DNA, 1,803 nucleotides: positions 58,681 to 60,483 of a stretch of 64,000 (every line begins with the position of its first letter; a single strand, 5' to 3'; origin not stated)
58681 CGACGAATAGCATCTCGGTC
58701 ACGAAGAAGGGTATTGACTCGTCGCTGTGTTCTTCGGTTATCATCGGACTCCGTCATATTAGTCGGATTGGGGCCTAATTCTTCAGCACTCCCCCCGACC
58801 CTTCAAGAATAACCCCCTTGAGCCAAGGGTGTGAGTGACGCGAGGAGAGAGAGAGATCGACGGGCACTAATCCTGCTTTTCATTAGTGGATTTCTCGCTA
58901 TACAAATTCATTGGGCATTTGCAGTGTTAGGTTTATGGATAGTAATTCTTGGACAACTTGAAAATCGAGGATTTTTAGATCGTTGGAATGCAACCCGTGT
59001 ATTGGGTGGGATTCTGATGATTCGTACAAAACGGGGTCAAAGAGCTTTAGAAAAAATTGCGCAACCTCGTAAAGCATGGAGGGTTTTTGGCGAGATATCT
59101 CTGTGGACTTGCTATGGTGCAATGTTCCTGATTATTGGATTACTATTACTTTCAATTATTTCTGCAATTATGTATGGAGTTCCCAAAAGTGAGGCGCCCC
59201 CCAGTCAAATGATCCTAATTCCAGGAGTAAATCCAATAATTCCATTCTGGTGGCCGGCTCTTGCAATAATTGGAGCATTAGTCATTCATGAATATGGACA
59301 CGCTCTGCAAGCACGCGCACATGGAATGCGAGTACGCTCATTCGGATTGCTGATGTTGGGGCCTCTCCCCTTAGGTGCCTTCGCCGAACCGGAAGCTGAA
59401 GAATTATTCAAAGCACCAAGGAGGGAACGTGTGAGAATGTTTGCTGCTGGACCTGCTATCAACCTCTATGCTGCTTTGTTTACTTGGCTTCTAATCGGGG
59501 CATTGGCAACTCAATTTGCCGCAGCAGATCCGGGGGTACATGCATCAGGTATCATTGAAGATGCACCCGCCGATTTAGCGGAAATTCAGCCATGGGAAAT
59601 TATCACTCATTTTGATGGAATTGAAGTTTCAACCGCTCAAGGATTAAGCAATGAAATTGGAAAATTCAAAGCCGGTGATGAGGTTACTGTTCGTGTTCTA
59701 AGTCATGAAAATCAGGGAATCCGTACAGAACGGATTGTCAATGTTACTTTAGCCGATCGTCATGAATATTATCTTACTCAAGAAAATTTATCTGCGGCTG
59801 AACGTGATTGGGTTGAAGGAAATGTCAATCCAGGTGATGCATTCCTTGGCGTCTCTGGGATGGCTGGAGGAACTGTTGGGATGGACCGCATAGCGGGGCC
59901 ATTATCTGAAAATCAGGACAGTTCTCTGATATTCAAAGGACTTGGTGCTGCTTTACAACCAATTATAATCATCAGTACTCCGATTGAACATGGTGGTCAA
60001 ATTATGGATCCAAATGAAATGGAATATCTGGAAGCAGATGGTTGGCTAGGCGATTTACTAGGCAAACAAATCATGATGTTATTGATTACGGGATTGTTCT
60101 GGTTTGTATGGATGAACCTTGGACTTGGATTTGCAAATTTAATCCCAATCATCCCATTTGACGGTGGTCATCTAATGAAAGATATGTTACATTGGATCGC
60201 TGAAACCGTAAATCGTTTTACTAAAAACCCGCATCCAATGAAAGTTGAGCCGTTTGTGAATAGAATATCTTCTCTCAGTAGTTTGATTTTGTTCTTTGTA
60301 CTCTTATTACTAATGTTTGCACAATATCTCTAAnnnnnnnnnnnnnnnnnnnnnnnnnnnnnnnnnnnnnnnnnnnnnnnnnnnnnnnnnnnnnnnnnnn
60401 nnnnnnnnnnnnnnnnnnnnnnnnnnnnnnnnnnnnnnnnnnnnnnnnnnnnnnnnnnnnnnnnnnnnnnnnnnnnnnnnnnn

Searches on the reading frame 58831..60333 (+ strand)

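Call 11: search_protein_families(library=pfam, proteins=[window:58831-60333:+], max_evalue=0.001)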
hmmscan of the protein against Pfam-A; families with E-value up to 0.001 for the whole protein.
window:58831-60333:+ (500 aa): 2 families
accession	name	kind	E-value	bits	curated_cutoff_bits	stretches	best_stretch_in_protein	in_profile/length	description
PF02163.28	Peptidase_M50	-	2.7e-29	102.6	27.2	1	143-460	3-201/221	Peptidase family M50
PF13180.12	PDZ_2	-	1.6e-06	28.8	27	1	224-290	2-68/80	PDZ domain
